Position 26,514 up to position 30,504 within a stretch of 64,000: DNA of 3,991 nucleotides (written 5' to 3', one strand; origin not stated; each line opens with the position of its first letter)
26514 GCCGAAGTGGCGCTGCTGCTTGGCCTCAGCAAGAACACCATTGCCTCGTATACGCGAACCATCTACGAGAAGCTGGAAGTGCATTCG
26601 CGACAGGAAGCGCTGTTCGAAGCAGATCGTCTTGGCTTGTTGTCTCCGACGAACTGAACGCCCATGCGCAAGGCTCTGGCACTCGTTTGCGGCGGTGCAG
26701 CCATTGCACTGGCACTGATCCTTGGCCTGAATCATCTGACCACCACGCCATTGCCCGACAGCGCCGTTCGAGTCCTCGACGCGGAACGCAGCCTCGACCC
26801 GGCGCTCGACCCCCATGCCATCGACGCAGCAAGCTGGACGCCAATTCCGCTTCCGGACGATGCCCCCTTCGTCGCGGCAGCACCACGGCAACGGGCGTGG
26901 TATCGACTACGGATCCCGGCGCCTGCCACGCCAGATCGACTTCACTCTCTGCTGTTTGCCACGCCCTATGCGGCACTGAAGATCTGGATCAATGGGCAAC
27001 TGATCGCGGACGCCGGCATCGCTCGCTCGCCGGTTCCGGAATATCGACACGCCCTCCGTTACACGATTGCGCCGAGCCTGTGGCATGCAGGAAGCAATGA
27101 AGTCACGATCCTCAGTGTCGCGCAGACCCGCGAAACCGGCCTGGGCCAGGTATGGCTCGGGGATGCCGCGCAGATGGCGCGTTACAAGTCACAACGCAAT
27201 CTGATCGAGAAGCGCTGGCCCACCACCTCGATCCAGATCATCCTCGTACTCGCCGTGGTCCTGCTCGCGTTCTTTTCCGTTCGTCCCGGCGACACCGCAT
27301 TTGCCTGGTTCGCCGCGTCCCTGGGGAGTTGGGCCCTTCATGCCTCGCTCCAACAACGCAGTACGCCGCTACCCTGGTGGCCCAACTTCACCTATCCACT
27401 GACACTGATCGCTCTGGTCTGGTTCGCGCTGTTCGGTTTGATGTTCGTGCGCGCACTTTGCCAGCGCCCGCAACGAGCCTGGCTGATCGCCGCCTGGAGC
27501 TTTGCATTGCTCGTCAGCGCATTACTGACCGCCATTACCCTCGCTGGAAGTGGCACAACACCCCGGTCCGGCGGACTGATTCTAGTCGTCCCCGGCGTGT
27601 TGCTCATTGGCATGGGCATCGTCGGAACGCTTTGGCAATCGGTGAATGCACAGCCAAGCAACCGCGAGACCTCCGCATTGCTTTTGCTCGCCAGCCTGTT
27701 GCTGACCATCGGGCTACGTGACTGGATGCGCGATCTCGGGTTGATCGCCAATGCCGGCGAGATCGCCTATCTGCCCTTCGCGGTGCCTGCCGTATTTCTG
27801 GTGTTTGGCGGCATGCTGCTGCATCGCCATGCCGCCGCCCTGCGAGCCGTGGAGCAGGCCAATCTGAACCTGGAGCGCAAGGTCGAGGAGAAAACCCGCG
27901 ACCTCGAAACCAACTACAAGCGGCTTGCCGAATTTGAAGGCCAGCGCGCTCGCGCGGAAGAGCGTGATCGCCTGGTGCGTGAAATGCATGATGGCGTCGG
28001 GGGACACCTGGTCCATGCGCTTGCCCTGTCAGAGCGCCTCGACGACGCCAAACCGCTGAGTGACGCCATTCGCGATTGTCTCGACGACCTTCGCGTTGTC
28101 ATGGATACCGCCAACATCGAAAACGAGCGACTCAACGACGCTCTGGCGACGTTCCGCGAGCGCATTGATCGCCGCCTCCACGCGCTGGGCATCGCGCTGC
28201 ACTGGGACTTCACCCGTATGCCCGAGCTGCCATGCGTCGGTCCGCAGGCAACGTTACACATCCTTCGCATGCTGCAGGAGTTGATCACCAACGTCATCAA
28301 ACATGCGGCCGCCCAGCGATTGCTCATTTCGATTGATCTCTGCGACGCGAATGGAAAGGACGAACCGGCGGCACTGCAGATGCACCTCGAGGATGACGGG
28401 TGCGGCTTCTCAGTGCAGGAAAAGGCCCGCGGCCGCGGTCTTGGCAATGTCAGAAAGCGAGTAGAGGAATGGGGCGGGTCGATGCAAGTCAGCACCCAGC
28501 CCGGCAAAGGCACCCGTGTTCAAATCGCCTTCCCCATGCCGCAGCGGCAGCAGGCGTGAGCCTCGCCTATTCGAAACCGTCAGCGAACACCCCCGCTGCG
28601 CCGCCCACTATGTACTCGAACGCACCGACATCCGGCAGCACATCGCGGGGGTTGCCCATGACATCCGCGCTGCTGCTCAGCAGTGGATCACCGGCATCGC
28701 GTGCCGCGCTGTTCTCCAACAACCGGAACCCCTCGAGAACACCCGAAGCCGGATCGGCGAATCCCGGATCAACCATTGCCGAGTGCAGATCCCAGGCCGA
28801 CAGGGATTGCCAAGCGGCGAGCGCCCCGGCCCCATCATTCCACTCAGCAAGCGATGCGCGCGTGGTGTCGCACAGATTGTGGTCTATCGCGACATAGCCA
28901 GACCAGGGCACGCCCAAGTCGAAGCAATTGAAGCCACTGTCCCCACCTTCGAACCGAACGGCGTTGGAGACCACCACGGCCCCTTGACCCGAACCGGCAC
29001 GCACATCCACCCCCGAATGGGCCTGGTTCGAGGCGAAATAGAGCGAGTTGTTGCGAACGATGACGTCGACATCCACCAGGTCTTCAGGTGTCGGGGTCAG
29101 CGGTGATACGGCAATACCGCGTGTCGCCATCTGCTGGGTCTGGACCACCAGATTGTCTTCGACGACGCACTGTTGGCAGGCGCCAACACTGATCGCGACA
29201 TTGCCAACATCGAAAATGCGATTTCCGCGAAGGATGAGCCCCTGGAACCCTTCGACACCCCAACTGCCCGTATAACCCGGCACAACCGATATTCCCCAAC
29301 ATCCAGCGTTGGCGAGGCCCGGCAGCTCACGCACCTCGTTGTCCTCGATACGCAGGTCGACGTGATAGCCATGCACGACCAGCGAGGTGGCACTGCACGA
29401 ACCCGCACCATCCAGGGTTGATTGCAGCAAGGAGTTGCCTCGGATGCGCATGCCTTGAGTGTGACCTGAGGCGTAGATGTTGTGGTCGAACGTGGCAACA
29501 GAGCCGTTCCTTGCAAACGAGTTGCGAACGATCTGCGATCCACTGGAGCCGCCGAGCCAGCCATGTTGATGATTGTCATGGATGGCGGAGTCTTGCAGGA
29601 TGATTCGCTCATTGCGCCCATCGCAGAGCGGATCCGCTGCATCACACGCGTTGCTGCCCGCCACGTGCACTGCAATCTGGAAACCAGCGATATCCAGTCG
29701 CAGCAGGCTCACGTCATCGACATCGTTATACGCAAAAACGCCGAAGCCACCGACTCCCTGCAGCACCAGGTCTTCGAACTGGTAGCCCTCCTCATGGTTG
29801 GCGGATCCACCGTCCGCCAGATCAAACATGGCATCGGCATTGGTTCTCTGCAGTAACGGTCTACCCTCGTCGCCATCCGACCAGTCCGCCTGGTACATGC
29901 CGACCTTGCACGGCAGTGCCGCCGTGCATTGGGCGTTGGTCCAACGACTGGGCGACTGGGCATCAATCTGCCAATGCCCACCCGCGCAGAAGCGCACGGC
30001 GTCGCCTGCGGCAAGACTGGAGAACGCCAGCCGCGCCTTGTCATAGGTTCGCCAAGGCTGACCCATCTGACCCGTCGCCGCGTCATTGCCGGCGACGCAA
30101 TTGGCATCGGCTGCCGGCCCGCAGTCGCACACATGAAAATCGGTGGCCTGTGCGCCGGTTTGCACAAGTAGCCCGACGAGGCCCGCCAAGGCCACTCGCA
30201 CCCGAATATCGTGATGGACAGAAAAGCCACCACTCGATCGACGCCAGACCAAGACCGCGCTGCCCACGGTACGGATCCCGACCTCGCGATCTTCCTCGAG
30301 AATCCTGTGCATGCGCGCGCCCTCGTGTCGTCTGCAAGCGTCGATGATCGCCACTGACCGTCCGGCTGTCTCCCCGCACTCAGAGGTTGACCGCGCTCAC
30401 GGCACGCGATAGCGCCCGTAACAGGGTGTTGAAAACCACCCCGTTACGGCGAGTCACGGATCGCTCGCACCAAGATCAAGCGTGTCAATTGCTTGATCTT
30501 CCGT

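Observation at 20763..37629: Six unrelated exported proteins share a terminal [ILV]F-x-[DNS]-G-F-E tag: candidate protein-sorting or surface-docking system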

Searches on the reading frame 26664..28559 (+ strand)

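Call 4: search_protein_families(library=ncbifam, proteins=[window:26664-28559:+], max_evalue=1)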
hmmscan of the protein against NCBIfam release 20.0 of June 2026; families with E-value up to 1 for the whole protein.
window:26664-28559:+ (631 aa): 24 families
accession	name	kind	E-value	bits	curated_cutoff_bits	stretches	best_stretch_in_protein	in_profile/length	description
NF052531.1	Strep_LiaS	equivalog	2.5e-17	63.2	450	1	401-625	101-327/328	envelope stress sensor histidine kinase LiaS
NF008649.0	PRK11644.1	equivalog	5.1e-16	58.5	408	1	467-625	351-496/499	signal transduction histidine-protein kinase/phosphatase UhpB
NF052443.1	SensHisKinMctS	equivalog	9e-16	57.2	700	1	429-626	246-449/457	two-component system sensor histidine kinase MctS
NF008184.0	PRK10935.1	equivalog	4.4e-15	55.3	553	1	465-629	407-563/565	nitrate/nitrite two-component system sensor histidine kinase NarQ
NF047786.1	his_kin_MadS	equivalog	4.5e-10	39.2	500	1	390-624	188-434/434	MadS family sensor histidine kinase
NF007896.0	PRK10600.1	equivalog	2.2e-09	36.5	578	1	429-625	386-585/598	nitrate/nitrite two-component system sensor histidine kinase NarX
NF047322.1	HK_morpho_MacS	equivalog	3.3e-05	23.2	300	1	417-624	166-367/367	MacS family sensor histidine kinase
NF010411.0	PRK13837.1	equivalog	3.3e-05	22.1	647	1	589-630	639-680/828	two-component system VirA-like sensor kinase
NF008298.1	PRK11086.1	subfamily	0.00011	20.7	520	1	581-627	481-527/529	DcuS/MalK family sensor histidine kinase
NF007688.0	PRK10364.1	equivalog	0.0006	18.7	479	1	586-630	412-456/460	two-component system sensor histidine kinase ZraS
NF007835.0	PRK10547.1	equivalog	0.0079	14.8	793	1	583-625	476-523/670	chemotaxis protein CheA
NF010077.0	PRK13559.1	subfamily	0.0085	15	361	1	423-628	159-362/364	hypothetical protein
TIGR02916.1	PEP_his_kin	equivalog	0.0094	14.5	300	1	587-624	640-679/679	XrtA/PEP-CTERM system histidine kinase PrsK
NF041336.1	CheA_Halo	equivalog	0.015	13.9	950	1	588-625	500-537/666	chemotaxis protein CheA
NF046044.1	PnpS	equivalog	0.019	14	400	1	590-624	356-390/390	two-component system histidine kinase PnpS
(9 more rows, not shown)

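Call 5: search_protein_families(library=pfam, proteins=[window:26664-28559:+], max_evalue=0.1)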
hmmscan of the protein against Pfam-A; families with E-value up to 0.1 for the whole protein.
window:26664-28559:+ (631 aa): 3 families
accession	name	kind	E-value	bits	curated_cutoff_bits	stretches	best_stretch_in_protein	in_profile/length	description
PF02518.31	HATPase_c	-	1.7e-13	51.4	26.4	1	531-626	4-110/111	Histidine kinase-, DNA gyrase B-, and HSP90-like ATPase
PF07695.17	7TMR-DISM_7TM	-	7e-05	23.3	29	1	192-364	11-180/205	7TM diverse intracellular signalling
PF07730.19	HisKA_3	-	0.0029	18.6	24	1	433-481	1-50/68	Histidine kinase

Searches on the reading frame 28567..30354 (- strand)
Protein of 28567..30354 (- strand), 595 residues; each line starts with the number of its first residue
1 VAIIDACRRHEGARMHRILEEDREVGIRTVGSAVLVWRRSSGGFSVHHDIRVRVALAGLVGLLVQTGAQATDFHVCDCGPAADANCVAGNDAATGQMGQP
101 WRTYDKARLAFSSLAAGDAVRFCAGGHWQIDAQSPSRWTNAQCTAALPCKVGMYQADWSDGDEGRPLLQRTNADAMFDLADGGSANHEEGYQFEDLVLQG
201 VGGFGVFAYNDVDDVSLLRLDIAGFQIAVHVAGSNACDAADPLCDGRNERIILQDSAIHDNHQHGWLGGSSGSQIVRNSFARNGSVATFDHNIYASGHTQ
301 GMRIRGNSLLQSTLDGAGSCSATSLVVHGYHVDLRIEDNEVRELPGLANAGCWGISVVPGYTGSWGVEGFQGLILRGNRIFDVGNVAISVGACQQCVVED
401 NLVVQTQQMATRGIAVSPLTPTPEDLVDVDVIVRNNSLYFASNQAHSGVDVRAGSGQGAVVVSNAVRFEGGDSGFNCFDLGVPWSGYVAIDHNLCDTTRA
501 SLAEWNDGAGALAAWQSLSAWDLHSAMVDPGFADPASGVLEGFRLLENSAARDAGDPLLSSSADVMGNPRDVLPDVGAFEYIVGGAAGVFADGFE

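Call 4: search_protein_families(library=ncbifam, proteins=[window:28567-30354:-], max_evalue=1)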
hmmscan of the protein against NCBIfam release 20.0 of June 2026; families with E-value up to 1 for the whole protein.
window:28567-30354:- (595 aa): 2 families
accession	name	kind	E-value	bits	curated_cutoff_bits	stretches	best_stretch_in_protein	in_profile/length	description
NF041518.1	choice_anch_Q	domain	8.7e-07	29.1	25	1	537-581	11-57/58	choice-of-anchor Q domain-containing protein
NF002198.0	PRK01060.1-3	equivalog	0.044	13.4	244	1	298-333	68-103/253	deoxyribonuclease IV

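Call 5: search_protein_families(library=pfam, proteins=[window:28567-30354:-], max_evalue=0.1)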
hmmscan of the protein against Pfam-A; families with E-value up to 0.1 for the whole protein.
window:28567-30354:- (595 aa): 2 families
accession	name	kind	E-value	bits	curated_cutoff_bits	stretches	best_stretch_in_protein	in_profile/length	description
PF13229.12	Beta_helix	-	1.9e-05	24.8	25.9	1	240-311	46-112/158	Right handed beta helix region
PF05048.19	NosD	-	0.0018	18.2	23.6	0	250-308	138-200/212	Periplasmic copper-binding protein (NosD)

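Call 38: find_homologous_proteins(query=window:28567-30354:-, max_evalue=0.001)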
Query window:28567-30354:- (595 aa): 98 proteins with E <= 0.001 among 8000 candidates.
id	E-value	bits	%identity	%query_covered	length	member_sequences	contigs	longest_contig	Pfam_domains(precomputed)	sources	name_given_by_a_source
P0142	0.0e+0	1308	99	98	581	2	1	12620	PF13229.13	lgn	-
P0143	1.7e-239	815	67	89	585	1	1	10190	-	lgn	-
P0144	8.6e-156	538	51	89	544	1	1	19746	PF13229.13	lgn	-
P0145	6.0e-154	532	53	88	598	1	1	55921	PF13229.13,PF05048.20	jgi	jgi:hypothetical protein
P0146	1.3e-152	528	51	88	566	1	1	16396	PF13229.13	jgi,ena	-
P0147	1.6e-152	527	50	89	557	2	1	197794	PF13229.13,PF05048.20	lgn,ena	-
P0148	1.4e-149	518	51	89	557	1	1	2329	-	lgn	-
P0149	3.7e-149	516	49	89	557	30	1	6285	PF13229.13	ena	-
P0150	6.5e-147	509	49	89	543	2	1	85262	PF13229.13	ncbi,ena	-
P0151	8.9e-147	508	48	89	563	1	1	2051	PF13229.13,PF05048.20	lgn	-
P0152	3.2e-146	507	48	90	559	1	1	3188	PF13229.13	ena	-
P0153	1.4e-144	501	47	90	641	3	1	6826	PF13229.13,PF05048.20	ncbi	-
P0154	4.1e-143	496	48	91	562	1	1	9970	-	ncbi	-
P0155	5.9e-143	496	48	89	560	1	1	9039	PF13229.13,PF05048.20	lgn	-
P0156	9.8e-141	488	46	92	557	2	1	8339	PF13229.13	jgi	jgi:hypothetical protein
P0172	1.0e-126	442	45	86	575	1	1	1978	PF13229.13,PF05048.20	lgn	-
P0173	2.1e-126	441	45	89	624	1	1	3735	PF13229.13,PF08480.17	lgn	-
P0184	4.8e-120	420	43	89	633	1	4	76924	PF13229.13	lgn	-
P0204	2.7e-105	371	41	88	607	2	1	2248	PF13229.13,PF05048.20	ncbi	-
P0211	2.2e-98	349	40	87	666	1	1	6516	PF13229.13,PF05048.20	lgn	-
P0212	2.6e-97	345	42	87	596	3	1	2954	PF13229.13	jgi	jgi:hypothetical protein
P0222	7.2e-90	321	40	86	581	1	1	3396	PF13229.13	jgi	jgi:uncharacterized protein (TIGR03382 family)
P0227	8.8e-80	287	38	87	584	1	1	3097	PF13229.13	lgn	-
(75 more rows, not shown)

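Call 52: predict_structure(alignment_id=A1)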
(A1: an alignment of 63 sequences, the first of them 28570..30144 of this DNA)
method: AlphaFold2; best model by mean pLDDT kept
length: 525 residues; sequences in the alignment: 63
mean_pLDDT: 94.0   pTM: 0.93
mean pLDDT of the five models: 94.0, 93.7, 93.6, 93.6, 93.2
residues with pLDDT >= 90: 451; 70-90: 53; 50-70: 20; < 50: 1
segments of 3 or more residues with pLDDT < 50: none
pLDDT, mean of each block of 10 residues (from residue 1): 98 98 98 98 98 99 97 98 97 98 98 94 99 98 98 98 97 97 98 97 99 88 97 98 85 95 98 93 95 79 98 96 97 94 93 92 98 88 78 97 93 90 96 93 94 94 91 93 98 96 97 65 53
secondary structure, 60 per line:
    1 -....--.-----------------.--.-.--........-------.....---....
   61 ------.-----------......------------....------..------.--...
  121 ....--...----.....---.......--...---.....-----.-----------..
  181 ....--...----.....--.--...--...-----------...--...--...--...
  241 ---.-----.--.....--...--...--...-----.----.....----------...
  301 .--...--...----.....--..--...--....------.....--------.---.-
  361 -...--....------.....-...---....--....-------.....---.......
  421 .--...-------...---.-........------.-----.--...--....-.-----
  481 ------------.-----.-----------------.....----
elements in order: E2-5 H34-41 E49-53 E57-60 E79-84 E97-100 E118-124 E127-129 E134-138 E142-148 E151-153 E157-161 E179-184 E187-189 E194-198 E204-206 E209-211 E223-225 E228-230 E233-235 E238-240 E253-257 E260-262 E265-267 E270-272 E283-287 E298-301 E304-306 E309-311 E316-320 E327-329 E332-335 E342-346 E362-364 E367-370 E377-381 E389-392 E395-398 E406-410 E417-421 E424-426 E434-436 H442-449 H470-473 H517-521

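Call 53: predict_structure(alignment_id=A2)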
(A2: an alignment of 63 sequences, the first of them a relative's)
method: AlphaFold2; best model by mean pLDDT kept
length: 566 residues; sequences in the alignment: 63
mean_pLDDT: 93.8   pTM: 0.91
mean pLDDT of the five models: 93.8, 93.3, 93.0, 92.6, 92.5
residues with pLDDT >= 90: 499; 70-90: 34; 50-70: 23; < 50: 10
segments of 3 or more residues with pLDDT < 50: 550-552, 560-566
pLDDT, mean of each block of 10 residues (from residue 1): 62 89 76 98 98 98 98 98 99 96 98 96 98 95 96 98 97 98 98 95 96 99 97 98 91 87 98 96 96 98 98 96 94 99 97 98 97 97 96 99 97 97 98 97 98 98 95 94 98 97 97 98 94 96 67 53 41
secondary structure, 60 per line:
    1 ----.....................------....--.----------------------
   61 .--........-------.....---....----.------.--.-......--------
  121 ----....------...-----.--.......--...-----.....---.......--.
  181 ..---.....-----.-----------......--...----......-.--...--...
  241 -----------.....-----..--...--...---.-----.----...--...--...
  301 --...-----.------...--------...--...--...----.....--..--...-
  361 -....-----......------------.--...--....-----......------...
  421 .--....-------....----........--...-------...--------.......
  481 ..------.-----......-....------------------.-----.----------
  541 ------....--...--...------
elements in order: H5-25 E32-35 H64-71 E79-83 E87-90 E107-112 E125-128 E135-137 E146-152 E155-157 E163-167 E171-177 E180-182 E186-190 E208-213 E216-218 E223-228 E233-235 E238-240 E252-256 E266-268 E271-273 E288-290 E293-295 E298-300 E303-305 E318-320 E329-331 E334-336 E339-341 E346-350 E357-359 E362-365 E371-376 E392-394 E397-400 E406-411 E418-421 E424-427 E435-438 E446-450 E453-455 E463-465 H474-482 E495-497 E502-505 H547-550

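Call 72: search_protein_families(library=ncbifam, proteins=[P0173, P0204, P0212, P0222, P0227, P0184, P0153, P0172, P0211, P0146], max_evalue=0.01)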
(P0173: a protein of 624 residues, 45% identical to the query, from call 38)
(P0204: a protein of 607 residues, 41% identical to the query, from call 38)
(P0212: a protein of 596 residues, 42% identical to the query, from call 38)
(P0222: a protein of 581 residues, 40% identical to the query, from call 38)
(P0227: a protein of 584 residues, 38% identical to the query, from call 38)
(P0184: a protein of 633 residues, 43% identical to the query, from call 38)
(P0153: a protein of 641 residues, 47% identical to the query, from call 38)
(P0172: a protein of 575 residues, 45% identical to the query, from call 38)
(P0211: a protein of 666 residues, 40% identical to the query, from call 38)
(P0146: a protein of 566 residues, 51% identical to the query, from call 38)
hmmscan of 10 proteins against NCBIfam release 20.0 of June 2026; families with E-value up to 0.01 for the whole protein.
P0173 (624 aa): 2 families
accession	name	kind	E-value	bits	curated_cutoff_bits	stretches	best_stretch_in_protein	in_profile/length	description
TIGR03901.2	MYXO-CTERM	domain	5e-05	23.6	20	1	581-617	1-33/34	MYXO-CTERM sorting domain-containing protein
NF045638.1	Mrt_dep_phytase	exception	0.00026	19.8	440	1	549-618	359-429/430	myxosortase-dependent phytase-like phosphatase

P0204 (607 aa): 4 families
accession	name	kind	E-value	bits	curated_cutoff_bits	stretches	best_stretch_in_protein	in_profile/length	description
NF041518.1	choice_anch_Q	domain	0.00047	20.4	25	1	485-517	22-56/58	choice-of-anchor Q domain-containing protein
NF045638.1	Mrt_dep_phytase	exception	0.0014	17.4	440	1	528-599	354-426/430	myxosortase-dependent phytase-like phosphatase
TIGR03901.2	MYXO-CTERM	domain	0.0093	16.3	20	1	575-599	4-30/34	MYXO-CTERM sorting domain-containing protein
TIGR04247.1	NosD_copper_fam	subfamily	0.01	14.5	300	0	148-231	219-288/377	nitrous oxide reductase family maturation protein NosD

P0212 (596 aa): 2 families
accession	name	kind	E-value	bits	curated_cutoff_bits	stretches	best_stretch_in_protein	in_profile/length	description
TIGR03804.1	para_beta_helix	repeat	0.0041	16.8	19.45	0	320-350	12-41/44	parallel beta-helix repeat protein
TIGR04247.1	NosD_copper_fam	subfamily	0.0058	15.3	300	0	316-355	84-122/377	nitrous oxide reductase family maturation protein NosD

P0222 (581 aa): 4 families
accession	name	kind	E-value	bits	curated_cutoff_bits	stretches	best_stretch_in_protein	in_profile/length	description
NF045638.1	Mrt_dep_phytase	exception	3.1e-05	22.9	440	1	525-581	371-428/430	myxosortase-dependent phytase-like phosphatase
NF045523.1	MXAN_5453_fam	exception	0.00033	19.3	500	1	507-581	466-539/544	MXAN_5453 family MXYO-CTERM-anchored protein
NF041894.1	MXAN_6652_fam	equivalog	0.0039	16.8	200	1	539-580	162-202/203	MXAN_6652 family MXYO-CTERM-anchored protein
TIGR03804.1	para_beta_helix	repeat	0.0061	16.2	19.45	0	320-349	11-39/44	parallel beta-helix repeat protein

P0227 (584 aa): 1 family
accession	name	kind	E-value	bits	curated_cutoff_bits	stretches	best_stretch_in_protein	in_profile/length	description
NF045638.1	Mrt_dep_phytase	exception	0.0073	15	440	1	524-584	363-428/430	myxosortase-dependent phytase-like phosphatase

P0184 (633 aa): 3 families
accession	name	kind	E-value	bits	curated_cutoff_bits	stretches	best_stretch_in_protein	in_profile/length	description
NF041518.1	choice_anch_Q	domain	4.1e-06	26.9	25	1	491-525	21-57/58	choice-of-anchor Q domain-containing protein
NF052228.1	T9SS_PorZ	equivalog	0.0002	19.9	260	1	576-623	695-742/757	type IX secretion system anionic LPS delivery protein PorZ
NF047897.1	LctobiosidLnbX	equivalog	0.0011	16.9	2500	1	33-170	48-172/1498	lacto-N-biosidase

P0153 (641 aa): 0 families

P0172 (575 aa): 0 families

P0211 (666 aa): 2 families
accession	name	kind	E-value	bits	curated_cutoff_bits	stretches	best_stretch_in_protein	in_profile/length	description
NF047897.1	LctobiosidLnbX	equivalog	8.8e-06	23.8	2500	1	21-136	27-127/1498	lacto-N-biosidase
NF041518.1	choice_anch_Q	domain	0.005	17.1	25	0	504-538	21-57/58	choice-of-anchor Q domain-containing protein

P0146 (566 aa): 0 families

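Call 80: fold_search(model_id=the predicted structure, library=pdb)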
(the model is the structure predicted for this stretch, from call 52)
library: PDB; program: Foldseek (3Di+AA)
matches with E <= 10: 478; with E <= 0.001: 68
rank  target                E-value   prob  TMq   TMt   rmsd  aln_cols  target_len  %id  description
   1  5gqc_D                1.8e-12  1.00  0.62  0.56   6.9       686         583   13  Crystal structure of lacto-N-biosidase LnbX from Bifidobacterium longum subsp. longum, ligand-free form (released 2017-04-19)
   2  7v6i_A                1.7e-11  1.00  0.51  0.45   9.1       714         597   13  Crystal structure of lacto-N-biosidase BsaX from Bifidobacterium saguini, lacto-N-biose complex (released 2022-02-09)
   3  5gqc_A                2.6e-11  1.00  0.58  0.53   7.8       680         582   13  Crystal structure of lacto-N-biosidase LnbX from Bifidobacterium longum subsp. longum, ligand-free form (released 2017-04-19)
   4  7v6m_A                9.6e-10  1.00  0.48  0.45  11.4       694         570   13  Crystal structure of lacto-N-biosidase TnX from Tynzenella nexilis, lacto-N-biose complex (released 2022-02-09)
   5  1ru4                  5.0e-07  1.00  0.40  0.50  10.7       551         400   13  Crystal structure of pectate lyase Pel9A (released 2004-04-13)
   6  2pyg_B                4.0e-06  1.00  0.34  0.45  11.2       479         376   12  Azotobacter vinelandii Mannuronan C-5 epimerase AlgE4 A-module (released 2008-05-27)
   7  6kqt_A                4.9e-06  1.00  0.41  0.36  10.0       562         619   10  Crystal Structure of GH136 lacto-N-biosidase from Eubacterium ramulus - native protein (released 2020-06-10)
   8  2pyh_B                8.1e-06  1.00  0.39  0.52   9.1       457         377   15  Azotobacter vinelandii Mannuronan C-5 epimerase AlgE4 A-module complexed with mannuronan trisaccharide (released 2008-05-27)
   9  2pyg_A                1.2e-05  1.00  0.33  0.44   8.7       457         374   13  Azotobacter vinelandii Mannuronan C-5 epimerase AlgE4 A-module (released 2008-05-27)
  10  6kqs_A                1.4e-05  1.00  0.40  0.34  10.9       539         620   12  Crystal Structure of GH136 lacto-N-biosidase from Eubacterium ramulus - selenomethionine derivative (released 2020-06-10)
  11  3vst_A                1.7e-05  1.00  0.47  0.40  11.8       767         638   10  The complex structure of XylC with Tris (released 2013-02-27)
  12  7dmk_C                2.7e-05  1.00  0.25  0.18  19.6       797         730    7  PL6 alginate lyase BcAlyPL6 (released 2021-10-06)
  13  5olr_A                2.9e-05  1.00  0.31  0.36  12.4       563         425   13  Rhamnogalacturonan lyase (released 2017-11-29)
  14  5olq_C                3.1e-05  1.00  0.30  0.34  12.4       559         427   13  Rhamnogalacturonan lyase (released 2017-11-29)
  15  8jaz_A                3.3e-05  1.00  0.29  0.31  13.1       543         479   11  Structure of the alginate epimerase/lyase complexed with di-mannuronic acid (released 2024-05-08)
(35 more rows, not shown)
